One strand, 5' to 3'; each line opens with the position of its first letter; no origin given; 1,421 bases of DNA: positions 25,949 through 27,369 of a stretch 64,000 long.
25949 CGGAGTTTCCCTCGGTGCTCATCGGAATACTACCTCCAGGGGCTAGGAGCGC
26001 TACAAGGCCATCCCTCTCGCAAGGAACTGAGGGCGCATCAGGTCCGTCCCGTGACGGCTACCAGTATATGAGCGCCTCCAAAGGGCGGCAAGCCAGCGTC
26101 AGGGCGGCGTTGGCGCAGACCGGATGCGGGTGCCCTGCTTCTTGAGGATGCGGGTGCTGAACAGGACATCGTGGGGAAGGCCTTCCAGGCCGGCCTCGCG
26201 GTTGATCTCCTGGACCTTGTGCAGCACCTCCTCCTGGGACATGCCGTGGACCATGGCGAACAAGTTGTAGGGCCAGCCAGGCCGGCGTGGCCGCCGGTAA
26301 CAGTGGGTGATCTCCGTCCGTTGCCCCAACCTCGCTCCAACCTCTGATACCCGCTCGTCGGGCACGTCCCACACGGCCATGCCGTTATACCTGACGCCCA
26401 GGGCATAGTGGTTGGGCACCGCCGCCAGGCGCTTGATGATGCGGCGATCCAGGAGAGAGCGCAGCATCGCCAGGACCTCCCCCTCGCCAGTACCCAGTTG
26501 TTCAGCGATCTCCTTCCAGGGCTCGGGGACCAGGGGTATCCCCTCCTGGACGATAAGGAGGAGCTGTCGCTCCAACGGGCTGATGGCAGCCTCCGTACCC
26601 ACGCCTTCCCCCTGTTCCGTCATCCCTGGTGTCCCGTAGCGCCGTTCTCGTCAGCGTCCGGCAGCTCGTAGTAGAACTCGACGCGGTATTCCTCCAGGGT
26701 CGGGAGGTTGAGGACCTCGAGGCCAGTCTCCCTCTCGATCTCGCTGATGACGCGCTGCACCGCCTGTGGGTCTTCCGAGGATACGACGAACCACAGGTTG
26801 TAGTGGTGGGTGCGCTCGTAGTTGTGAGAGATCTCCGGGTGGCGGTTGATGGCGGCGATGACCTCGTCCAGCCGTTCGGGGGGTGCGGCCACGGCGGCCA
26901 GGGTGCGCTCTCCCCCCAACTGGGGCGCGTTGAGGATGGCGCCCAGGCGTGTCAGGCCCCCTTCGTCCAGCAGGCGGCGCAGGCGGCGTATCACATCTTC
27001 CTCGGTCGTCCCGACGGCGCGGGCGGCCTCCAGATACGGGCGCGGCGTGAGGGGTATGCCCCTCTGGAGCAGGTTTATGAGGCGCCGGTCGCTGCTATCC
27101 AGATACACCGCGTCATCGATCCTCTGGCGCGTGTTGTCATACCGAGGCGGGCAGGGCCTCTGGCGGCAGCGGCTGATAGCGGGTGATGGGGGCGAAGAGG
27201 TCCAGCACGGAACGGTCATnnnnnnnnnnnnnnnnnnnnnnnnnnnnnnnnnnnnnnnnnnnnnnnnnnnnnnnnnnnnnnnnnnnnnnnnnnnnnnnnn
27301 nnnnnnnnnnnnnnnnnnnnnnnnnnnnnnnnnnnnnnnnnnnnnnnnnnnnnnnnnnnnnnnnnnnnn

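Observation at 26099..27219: Tandem, overlapping Lrp/AsnC-like pair resembling siroheme decarboxylase AhbA/AhbB (NirDL/GH) with no other alternative-heme or heme d1 genes nearby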

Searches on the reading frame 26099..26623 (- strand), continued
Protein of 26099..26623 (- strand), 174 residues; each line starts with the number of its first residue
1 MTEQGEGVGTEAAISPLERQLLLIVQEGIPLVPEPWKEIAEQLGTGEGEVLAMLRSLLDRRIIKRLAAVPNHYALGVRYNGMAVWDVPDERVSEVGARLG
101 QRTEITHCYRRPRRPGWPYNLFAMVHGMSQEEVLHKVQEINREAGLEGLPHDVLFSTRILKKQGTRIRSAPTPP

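Call 47: search_solved_structures(query=L006:8246-9538:+, max_evalue=1e-10)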
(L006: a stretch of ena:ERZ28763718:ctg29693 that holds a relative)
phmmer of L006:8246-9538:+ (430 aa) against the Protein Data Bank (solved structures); distinct sequences matched with E-value up to 1e-10: 3.
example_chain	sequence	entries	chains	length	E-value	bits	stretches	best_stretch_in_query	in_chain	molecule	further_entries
6c8v_A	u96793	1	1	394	9.8e-19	70.9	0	34-202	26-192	Coenzyme PQQ synthesis protein E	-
7vob_C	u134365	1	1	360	1e-16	64.2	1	43-213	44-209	Cytosylglucuronate decarboxylase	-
7voc_C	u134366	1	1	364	1.1e-16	64.2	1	43-213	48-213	Cytosylglucuronate decarboxylase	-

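Call 63: predict_structure(alignment_id=A1)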
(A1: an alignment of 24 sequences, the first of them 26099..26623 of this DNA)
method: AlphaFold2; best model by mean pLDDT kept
length: 174 residues; sequences in the alignment: 24
mean_pLDDT: 79.8   pTM: 0.53
mean pLDDT of the five models: 79.8, 77.3, 76.9, 72.3, 70.8
residues with pLDDT >= 90: 89; 70-90: 39; 50-70: 21; < 50: 25
segments of 3 or more residues with pLDDT < 50: 1-10, 68-72, 158-164
pLDDT, mean of each block of 10 residues (from residue 1): 39 81 79 84 94 90 64 60 96 94 89 94 90 95 95 72 52 51
secondary structure, 60 per line:
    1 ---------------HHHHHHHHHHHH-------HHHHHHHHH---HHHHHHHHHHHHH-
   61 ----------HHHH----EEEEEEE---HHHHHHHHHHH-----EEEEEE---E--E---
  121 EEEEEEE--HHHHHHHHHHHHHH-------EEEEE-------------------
elements in order: H16-27 H35-43 H47-59 H71-74 E79-85 H89-99 E105-110 E121-127 H130-143 E151-155

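Call 65: fold_search(model_id=the predicted structure, library=pdb)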
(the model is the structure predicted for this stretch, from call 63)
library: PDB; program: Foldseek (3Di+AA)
matches with E <= 10: 1752; with E <= 0.001: 45
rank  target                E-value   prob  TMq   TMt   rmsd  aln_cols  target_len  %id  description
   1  4czd_D                8.6e-12  1.00  0.47  0.52   9.4       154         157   34  Sirohaem decarboxylase AhbA/B - an enzyme with structural homology to the Lrp/AsnC transcription factor family that is (released 2014-06-11)
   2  4czd_B                4.1e-11  1.00  0.48  0.52   8.9       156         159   34  Sirohaem decarboxylase AhbA/B - an enzyme with structural homology to the Lrp/AsnC transcription factor family that is (released 2014-06-11)
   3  4ch7                  2.4e-09  1.00  0.43  0.25   8.7       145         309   36  Crystal structure of the siroheme decarboxylase NirDL (released 2014-07-30)
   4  4czd_C                2.7e-09  1.00  0.44  0.51   6.7       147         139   31  Sirohaem decarboxylase AhbA/B - an enzyme with structural homology to the Lrp/AsnC transcription factor family that is (released 2014-06-11)
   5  4czd_A                2.8e-09  1.00  0.45  0.51   7.2       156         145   30  Sirohaem decarboxylase AhbA/B - an enzyme with structural homology to the Lrp/AsnC transcription factor family that is (released 2014-06-11)
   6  4czc                  6.6e-09  1.00  0.42  0.24   9.8       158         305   33  Crystal structure of the siroheme decarboxylase NirDL in co-complex with iron-uroporphyrin III analogue (released 2014-07-30)
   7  2cyy                  2.8e-08  1.00  0.45  0.51   8.1       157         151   20  Crystal structure of PH1519 from Pyrococcus horikosii OT3 (released 2006-09-19)
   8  2e1c_MODEL_1_A        9.3e-08  1.00  0.45  0.52   8.8       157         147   20  Structure of Putative HTH-type transcriptional regulator PH1519/DNA Complex (released 2007-12-04)
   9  9w4w                  3.7e-07  1.00  0.43  0.50   8.1       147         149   19  Structure of transcription factor in complex with L-Ile (released 2026-03-25)
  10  2znz_C                3.7e-07  1.00  0.45  0.53   8.0       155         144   20  Crystal structure of FFRP (released 2009-03-17)
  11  7fby                  4.0e-07  1.00  0.44  0.49   8.2       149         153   19  Crystal Structure of PH0140 from Pyrococcus horikosii OT3 (released 2022-07-20)
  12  9w4v_A                5.0e-07  1.00  0.43  0.50   8.1       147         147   19  Structure of transcription factor in complex with D-allo-Ile (released 2026-03-25)
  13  2efq                  1.6e-06  1.00  0.43  0.48   8.3       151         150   17  Crystal Structure of Thr134 to Ala of ST1022-Glutamine Complex from Sulfolobus tokodaii 7 (released 2008-03-04)
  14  2vbw_A                1.7e-06  1.00  0.42  0.49   9.0       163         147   16  Feast or famine regulatory protein (Rv3291c)from M. tuberculosis complexed with L-Phenylalanine (released 2007-11-06)
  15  2efo                  2.1e-06  1.00  0.41  0.46   8.4       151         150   17  Crystal structure of Tyr77 to Ala of ST1022 from Sulfolobus tokodaii 7 (released 2008-02-26)
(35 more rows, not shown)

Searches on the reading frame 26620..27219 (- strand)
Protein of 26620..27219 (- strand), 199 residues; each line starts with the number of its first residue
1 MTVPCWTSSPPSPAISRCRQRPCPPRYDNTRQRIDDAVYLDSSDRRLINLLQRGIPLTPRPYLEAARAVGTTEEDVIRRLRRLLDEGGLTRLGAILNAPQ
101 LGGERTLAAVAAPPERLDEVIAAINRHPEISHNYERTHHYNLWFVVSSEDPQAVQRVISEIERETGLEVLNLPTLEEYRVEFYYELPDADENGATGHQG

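Call 3: search_protein_families(library=pfam, proteins=[window:26620-27219:-], max_evalue=0.01)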
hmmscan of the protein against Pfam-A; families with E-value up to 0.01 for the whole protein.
window:26620-27219:- (199 aa): 5 families
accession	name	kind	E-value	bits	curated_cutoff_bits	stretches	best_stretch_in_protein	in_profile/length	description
PF17805.7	AsnC_trans_reg2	-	5.8e-19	68.4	27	1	104-178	5-85/86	AsnC-like ligand binding domain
PF22451.2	NirdL-like_HTH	-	6.4e-17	61.3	27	1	44-87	1-44/47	Siroheme decarboxylase NirDL-like HTH domain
PF13404.12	HTH_AsnC-type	-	5.6e-09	36.1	27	1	40-83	1-41/42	AsnC-type helix-turn-helix domain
PF01037.27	AsnC_trans_reg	-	0.00026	21.2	25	1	115-166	8-61/73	Lrp/AsnC ligand binding domain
PF24410.1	wHTH-HSP90_Na-assoc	-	0.0051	17.5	23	0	52-83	22-53/55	wHTH-Hsp90_Na associated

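Call 4: search_protein_families(library=ncbifam, proteins=[window:26620-27219:-], max_evalue=0.01)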
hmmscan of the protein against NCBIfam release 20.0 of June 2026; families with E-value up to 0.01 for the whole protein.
window:26620-27219:- (199 aa): 5 families
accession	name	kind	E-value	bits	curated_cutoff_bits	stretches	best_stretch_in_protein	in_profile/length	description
NF040708.3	Siroheme_Dcarb_AhbA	equivalog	2.1e-34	118.3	140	1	44-182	1-140/144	siroheme decarboxylase subunit alpha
NF040707.3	Siroheme_Dcarb_AhbB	equivalog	1.1e-21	77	125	1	47-169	1-129/146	siroheme decarboxylase subunit beta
NF040947.1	trans_reg_LysM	equivalog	1.5e-07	31.2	180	1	40-166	1-123/136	HTH-type transcriptional regulator LysM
NF040820.1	trans_reg_LrpA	equivalog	0.00022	21.1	250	1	40-159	2-119/141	HTH-type transcriptional regulator LrpA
NF053758.1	ChrTpTrnRegChrS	equivalog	0.0011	18.8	250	1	37-143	9-113/158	chromate efflux transcriptional regulator ChrS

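Call 6: search_solved_structures(query=window:26620-27219:-, max_evalue=0.01, show_alignments=2)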
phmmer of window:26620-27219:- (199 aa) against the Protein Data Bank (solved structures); distinct sequences matched with E-value up to 0.01: 12.
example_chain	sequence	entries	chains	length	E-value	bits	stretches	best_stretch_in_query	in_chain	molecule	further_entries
4ch7_A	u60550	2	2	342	5.8e-33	117.6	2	46-192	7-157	NIRD-LIKE PROTEIN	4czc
4czd_A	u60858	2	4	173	1.7e-31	112.8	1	37-184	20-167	PUTATIVE TRANSCRIPTIONAL REGULATOR, ASNC FAMILY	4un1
7fby_A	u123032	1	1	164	7.6e-08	35.6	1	38-160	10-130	Transcriptional regulatory protein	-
9w4v_A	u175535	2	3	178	9.4e-08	35.3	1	38-160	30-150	Uncharacterized HTH-type transcriptional regulator PH0140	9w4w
4czd_B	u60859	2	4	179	1.6e-07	34.5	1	44-168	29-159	PUTATIVE TRANSCRIPTIONAL REGULATOR, ASNC FAMILY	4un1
2cyy_A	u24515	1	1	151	8.9e-07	32.1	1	38-163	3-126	Putative HTH-type transcriptional regulator PH1519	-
1ri7_A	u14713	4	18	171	9.9e-07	32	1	38-163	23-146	Putative transcriptional regulator | Putative HTH-type transcriptional regulator PH1519 | Uncharacterized HTH-type transcriptional regulator PH1519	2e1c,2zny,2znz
1i1g_A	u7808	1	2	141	0.00036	23.6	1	40-160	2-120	TRANSCRIPTIONAL REGULATOR LRPA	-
4rd9_A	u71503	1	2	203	0.0075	19.3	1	69-161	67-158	Amyloid-like protein 1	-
4rda_A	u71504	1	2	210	0.0083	19.2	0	69-161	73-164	Amyloid-like protein 1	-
3q7g_A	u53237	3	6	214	0.0087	19.1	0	69-161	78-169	Amyloid-like protein 1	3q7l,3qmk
3pmr_A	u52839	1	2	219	0.0091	19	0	69-161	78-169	Amyloid-like protein 1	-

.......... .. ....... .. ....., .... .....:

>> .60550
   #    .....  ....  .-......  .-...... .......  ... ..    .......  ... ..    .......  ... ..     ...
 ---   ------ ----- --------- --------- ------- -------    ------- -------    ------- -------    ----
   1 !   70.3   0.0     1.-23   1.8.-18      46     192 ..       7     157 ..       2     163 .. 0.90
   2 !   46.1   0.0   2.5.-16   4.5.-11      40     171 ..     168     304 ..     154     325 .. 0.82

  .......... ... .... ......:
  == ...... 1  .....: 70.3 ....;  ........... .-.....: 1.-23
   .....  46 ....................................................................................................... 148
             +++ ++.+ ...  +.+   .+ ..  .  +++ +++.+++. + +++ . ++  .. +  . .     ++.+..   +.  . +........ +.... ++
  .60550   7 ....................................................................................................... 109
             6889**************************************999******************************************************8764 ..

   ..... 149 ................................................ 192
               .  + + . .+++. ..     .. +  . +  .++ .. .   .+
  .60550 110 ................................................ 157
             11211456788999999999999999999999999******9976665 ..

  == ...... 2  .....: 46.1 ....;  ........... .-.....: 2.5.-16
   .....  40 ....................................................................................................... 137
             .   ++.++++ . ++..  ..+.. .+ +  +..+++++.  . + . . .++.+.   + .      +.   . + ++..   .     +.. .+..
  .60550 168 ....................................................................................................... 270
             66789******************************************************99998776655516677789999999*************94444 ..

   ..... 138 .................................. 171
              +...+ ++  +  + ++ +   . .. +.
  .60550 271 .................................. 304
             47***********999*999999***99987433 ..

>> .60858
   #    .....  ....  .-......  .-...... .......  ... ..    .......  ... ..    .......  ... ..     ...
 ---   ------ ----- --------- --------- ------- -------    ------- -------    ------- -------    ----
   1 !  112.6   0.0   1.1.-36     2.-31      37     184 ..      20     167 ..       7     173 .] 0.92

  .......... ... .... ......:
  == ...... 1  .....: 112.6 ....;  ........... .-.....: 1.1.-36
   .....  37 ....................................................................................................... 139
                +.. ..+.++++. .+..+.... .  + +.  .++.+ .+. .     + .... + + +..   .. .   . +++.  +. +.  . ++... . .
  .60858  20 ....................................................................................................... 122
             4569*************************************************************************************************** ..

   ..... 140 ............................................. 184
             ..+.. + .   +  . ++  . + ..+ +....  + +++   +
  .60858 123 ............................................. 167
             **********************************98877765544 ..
